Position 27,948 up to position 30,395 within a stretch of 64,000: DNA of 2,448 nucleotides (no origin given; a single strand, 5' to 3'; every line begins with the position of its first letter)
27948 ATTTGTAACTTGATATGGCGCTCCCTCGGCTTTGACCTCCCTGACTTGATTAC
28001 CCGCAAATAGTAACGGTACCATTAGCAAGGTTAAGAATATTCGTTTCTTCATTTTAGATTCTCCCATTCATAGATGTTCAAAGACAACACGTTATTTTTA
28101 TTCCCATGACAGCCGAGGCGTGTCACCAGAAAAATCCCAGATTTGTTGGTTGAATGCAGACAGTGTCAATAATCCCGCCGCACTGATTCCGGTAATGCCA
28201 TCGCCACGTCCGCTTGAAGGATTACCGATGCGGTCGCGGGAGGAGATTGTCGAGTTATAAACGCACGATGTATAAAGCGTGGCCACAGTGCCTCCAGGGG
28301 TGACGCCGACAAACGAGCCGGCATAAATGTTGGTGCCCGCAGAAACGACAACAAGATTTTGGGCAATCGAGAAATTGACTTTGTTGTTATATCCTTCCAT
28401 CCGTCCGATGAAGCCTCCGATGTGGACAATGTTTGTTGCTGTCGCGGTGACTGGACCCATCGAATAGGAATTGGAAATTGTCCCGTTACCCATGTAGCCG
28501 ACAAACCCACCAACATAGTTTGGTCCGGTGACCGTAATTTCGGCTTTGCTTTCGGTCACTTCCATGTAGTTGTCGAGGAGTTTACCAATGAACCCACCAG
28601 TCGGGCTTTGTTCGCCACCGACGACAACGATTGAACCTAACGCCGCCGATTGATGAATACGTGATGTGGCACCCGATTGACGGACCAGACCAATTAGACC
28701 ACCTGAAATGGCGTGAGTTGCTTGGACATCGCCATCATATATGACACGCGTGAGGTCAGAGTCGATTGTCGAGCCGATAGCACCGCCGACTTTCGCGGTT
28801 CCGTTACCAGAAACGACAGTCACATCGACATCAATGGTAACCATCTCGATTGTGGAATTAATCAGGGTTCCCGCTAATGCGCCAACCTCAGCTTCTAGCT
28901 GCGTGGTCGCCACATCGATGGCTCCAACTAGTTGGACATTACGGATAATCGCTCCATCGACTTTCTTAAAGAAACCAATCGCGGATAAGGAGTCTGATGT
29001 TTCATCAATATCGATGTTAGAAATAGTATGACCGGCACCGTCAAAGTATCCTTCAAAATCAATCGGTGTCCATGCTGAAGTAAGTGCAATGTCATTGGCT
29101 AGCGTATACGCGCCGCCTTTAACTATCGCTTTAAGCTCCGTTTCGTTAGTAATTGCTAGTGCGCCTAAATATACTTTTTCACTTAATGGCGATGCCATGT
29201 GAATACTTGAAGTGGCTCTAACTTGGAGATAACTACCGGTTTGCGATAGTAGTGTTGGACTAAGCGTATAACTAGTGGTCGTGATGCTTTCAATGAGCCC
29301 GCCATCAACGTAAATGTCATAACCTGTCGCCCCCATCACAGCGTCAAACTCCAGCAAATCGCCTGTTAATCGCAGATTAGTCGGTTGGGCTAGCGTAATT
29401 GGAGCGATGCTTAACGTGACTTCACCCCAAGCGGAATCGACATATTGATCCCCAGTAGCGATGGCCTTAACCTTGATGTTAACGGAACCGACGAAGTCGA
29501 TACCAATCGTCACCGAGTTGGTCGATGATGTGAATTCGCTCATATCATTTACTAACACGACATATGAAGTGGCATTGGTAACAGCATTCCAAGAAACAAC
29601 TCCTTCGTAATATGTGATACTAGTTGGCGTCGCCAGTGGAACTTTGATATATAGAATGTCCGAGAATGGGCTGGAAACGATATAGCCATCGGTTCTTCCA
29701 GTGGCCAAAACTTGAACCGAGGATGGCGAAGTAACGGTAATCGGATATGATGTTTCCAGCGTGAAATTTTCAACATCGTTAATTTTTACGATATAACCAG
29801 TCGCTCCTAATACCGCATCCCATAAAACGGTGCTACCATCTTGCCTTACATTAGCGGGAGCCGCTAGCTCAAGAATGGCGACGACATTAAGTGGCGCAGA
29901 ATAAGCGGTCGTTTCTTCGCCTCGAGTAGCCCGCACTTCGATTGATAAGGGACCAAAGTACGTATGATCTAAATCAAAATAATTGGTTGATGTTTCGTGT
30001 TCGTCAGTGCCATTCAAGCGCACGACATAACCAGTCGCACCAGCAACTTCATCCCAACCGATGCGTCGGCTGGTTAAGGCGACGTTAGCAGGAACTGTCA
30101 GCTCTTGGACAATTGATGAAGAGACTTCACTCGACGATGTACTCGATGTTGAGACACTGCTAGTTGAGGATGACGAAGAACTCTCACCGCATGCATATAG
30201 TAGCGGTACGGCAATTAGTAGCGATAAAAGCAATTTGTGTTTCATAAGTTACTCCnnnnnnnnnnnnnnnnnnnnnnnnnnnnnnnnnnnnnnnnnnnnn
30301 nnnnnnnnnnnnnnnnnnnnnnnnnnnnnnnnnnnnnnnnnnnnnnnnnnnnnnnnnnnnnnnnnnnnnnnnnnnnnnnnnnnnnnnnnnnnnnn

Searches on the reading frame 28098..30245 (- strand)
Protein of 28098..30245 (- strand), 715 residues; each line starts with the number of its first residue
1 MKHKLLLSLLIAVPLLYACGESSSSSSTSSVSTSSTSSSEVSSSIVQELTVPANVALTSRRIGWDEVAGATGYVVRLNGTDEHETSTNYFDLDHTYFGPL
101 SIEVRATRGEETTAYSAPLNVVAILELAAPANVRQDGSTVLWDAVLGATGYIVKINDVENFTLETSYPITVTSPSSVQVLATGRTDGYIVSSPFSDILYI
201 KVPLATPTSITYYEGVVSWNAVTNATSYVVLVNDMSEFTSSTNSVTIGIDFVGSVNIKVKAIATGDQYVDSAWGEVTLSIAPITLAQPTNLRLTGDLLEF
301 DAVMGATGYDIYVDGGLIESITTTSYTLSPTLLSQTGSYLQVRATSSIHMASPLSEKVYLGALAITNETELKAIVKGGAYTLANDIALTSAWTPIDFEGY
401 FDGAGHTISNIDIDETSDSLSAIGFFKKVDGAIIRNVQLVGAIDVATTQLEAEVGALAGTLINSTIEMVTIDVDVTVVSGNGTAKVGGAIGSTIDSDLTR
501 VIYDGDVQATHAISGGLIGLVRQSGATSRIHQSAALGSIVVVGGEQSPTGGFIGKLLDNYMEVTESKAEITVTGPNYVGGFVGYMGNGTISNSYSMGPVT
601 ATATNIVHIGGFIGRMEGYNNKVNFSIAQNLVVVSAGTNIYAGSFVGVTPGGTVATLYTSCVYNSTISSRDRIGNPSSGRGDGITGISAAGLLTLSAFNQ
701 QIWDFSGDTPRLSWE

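Call 4: search_protein_families(library=pfam, proteins=[window:28098-30245:-], max_evalue=0.01)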
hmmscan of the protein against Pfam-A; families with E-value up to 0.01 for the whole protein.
window:28098-30245:- (715 aa): 2 families
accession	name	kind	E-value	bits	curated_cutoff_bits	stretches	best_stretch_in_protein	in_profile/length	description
PF16383.10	DUF4992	-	8.1e-07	29.4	29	1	29-85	30-91/183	Domain of unknown function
PF07581.17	Glug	-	0.002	18.9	20.5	1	574-595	1-23/28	The GLUG motif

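Call 42: search_protein_families(library=ncbifam, proteins=[window:28098-30245:-], max_evalue=0.01)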
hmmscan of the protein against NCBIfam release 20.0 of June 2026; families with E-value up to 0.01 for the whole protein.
window:28098-30245:- (715 aa): 1 family
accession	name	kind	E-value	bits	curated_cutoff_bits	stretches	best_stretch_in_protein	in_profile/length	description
NF040528.1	SP_0198_lipo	equivalog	0.0097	15.9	100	0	4-52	4-57/144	SP_0198 family lipoprotein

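Call 45: find_homologous_proteins(query=window:28098-30245:-, max_evalue=0.00001)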
Query window:28098-30245:- (715 aa): 15 proteins with E <= 0.00001 among 8000 candidates.
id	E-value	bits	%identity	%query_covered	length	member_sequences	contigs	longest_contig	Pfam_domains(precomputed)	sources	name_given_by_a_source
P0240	0.0e+0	1349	88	100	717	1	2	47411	PF07581.18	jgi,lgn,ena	-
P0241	0.0e+0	1221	93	86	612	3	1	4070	PF07581.18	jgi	jgi:hypothetical protein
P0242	3.3e-259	880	62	94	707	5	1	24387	PF07581.18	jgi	-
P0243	1.9e-250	851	56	100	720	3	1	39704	-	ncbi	-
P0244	1.2e-249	849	59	94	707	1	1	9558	PF07581.18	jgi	jgi:hypothetical protein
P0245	4.6e-206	705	50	100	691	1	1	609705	PF07581.18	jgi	-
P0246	4.5e-203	695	51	93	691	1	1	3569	PF07581.18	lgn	-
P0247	1.8e-173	597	46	100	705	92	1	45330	PF07581.18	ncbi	-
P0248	1.9e-133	465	41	93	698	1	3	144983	PF07581.18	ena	-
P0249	1.5e-6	46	27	24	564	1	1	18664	PF07581.18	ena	-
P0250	1.6e-6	45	40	18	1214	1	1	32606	-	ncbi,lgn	-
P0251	5.6e-6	44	27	31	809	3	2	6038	PF20009.5,PF07581.18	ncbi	ncbi:MAG: GLUG motif-containing protein, partial [Planctomycetota bacterium]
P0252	6.1e-6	44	32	33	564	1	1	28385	PF07581.18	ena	-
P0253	9.0e-6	43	32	33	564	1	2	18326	PF07581.18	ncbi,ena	-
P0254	9.1e-6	43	32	33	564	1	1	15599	PF07581.18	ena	-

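Call 58: predict_structure(alignment_id=A3)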
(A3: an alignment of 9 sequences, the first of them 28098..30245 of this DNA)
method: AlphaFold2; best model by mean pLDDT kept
length: 715 residues; sequences in the alignment: 9
mean_pLDDT: 85.1   pTM: 0.59
mean pLDDT of the five models: 85.1, 83.5, 82.3, 81.8, 81.1
residues with pLDDT >= 90: 423; 70-90: 205; 50-70: 29; < 50: 58
segments of 3 or more residues with pLDDT < 50: 1-45, 652-655, 673-681
pLDDT, mean of each block of 10 residues (from residue 1): 28 30 33 31 56 92 91 93 94 89 93 93 92 90 92 91 91 86 90 92 91 92 93 93 91 93 85 94 88 88 94 93 93 83 94 88 91 89 96 92 96 82 93 95 90 95 95 94 89 94 97 95 79 98 85 86 95 94 90 95 86 83 89 77 79 57 77 43 73 79 89 93
secondary structure, 60 per line:
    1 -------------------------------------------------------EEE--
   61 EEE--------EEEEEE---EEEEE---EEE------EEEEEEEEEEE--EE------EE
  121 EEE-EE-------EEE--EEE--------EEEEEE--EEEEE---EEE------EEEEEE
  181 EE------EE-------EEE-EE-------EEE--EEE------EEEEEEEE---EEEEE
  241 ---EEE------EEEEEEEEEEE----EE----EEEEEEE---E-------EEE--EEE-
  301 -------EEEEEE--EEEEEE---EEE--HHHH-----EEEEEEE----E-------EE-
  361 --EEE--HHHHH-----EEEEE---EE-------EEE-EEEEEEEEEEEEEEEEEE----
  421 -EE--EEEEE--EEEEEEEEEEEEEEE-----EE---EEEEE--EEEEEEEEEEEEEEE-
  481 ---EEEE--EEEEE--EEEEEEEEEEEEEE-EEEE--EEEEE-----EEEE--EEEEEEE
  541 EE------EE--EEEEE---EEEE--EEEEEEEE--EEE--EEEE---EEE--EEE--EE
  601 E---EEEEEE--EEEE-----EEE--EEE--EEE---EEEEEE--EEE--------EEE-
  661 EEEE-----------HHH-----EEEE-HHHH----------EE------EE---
elements in order (helices of 4 or more, strands of 3 or more residues): E56-58 E61-63 E72-77 E81-85 E89-91 E98-108 E119-123 E134-136 E139-141 E150-155 E158-162 E166-168 E175-182 E198-200 E211-213 E216-218 E225-232 E236-240 E244-246 E253-263 E274-280 E292-294 E297-299 E308-313 E316-321 E325-327 H330-333 E339-345 E363-365 H368-372 E378-382 E395-397 E399-416 E426-430 E433-447 E458-462 E465-479 E484-487 E490-494 E497-510 E512-515 E518-522 E528-531 E534-542 E553-557 E561-564 E567-574 E577-579 E582-585 E589-591 E594-596 E599-601 E605-610 E613-616 E622-624 E627-629 E632-634 E638-643 E646-648 E657-659 E661-664 E684-687 H689-692

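Call 61: fold_search(model_id=the predicted structure, library=pdb)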
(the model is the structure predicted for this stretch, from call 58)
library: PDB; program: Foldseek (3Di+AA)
matches with E <= 10: 1266; with E <= 0.001: 214
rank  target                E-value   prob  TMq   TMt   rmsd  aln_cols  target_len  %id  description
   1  3t1w                  1.5e-10  1.00  0.24  0.39   9.2       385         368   15  Structure of the four-domain fragment Fn7B89 of oncofetal fibronectin (released 2012-03-21)
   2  6tpw                  3.4e-10  1.00  0.18  0.27  12.5       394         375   15  Crystal structures of FNIII domain one through four of the human leucocyte common antigen-related protein ( LAR) (released 2020-05-13)
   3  8oe0_D                6.9e-10  1.00  0.15  0.17  20.8       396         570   13  Cryo-EM structure of a pre-dimerized murine IL-12 complete extracellular signaling complex (Class 2). (released 2024-02-07)
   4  9ozi_A                1.9e-09  1.00  0.20  0.10  12.5       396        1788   11  Cryo-EM structure of chicken ROS1 in apo-state. This is the complete map and model. (released 2026-02-25)
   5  8v2b_B                2.0e-09  1.00  0.16  0.18  20.1       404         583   13  Cryo-EM structure of mouse type II OSM receptor complex: model for full extracellular assembly (released 2024-11-20)
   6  6mfa                  3.3e-09  1.00  0.16  0.28  36.1       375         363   15  Fragment of human fibronectin containing the 4th-7th type III domains (released 2019-09-18)
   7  8odz_D                4.7e-09  1.00  0.12  0.14  21.9       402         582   14  Cryo-EM structure of a pre-dimerized murine IL-12 complete extracellular signaling complex (Class 1). (released 2024-02-07)
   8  8d82_A                6.5e-09  1.00  0.13  0.15  20.5       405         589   11  Cryo-EM structure of human IL-6 signaling complex in detergent: model containing full extracellular domains (released 2023-03-29)
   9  1fnf                  8.3e-09  1.00  0.27  0.47  10.5       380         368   14  FRAGMENT OF HUMAN FIBRONECTIN ENCOMPASSING TYPE-III REPEATS 7 THROUGH 10 (released 1996-01-29)
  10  6grq_A                1.3e-08  1.00  0.11  0.14  20.8       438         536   11  Paired immunoglobulin-like receptor B (PirB) or Leukocyte immunoglobulin-like receptor subfamily B member 3 (LILRB3) f (released 2019-02-06)
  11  8qy4_C                1.4e-08  1.00  0.14  0.16  21.1       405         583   12  Structure of interleukin 11 (gp130 P496L mutant). (released 2024-02-21)
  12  9fly_A                1.5e-08  1.00  0.15  0.14  15.1       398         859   16  CryoEM structure of the base (4151-5009) in the grappling hook protein A (GhpA) in the bacterium Aureispira sp. CCB-QB (released 2024-10-16)
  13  9flu_A                1.5e-08  1.00  0.19  0.34  14.2       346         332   18  CryoEM structure of the fragment-1 (3402-3733) in the grappling hook protein A (GhpA) in the bacterium Aureispira sp.  (released 2024-10-16)
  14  9flp_A                2.0e-08  1.00  0.18  0.15  14.5       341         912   15  CryoEM structure of the neck (1403-2314) in the grappling hook protein A (GhpA) in the bacterium Aureispira sp. CCB-QB (released 2024-10-16)
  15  9oz1_A                3.3e-08  1.00  0.18  0.17  13.1       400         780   13  Cryo-EM structure of chicken ROS1 in apo-state. Cryo-EM refinement is focused on the "leg" region of chicken ROS1. (released 2026-02-25)
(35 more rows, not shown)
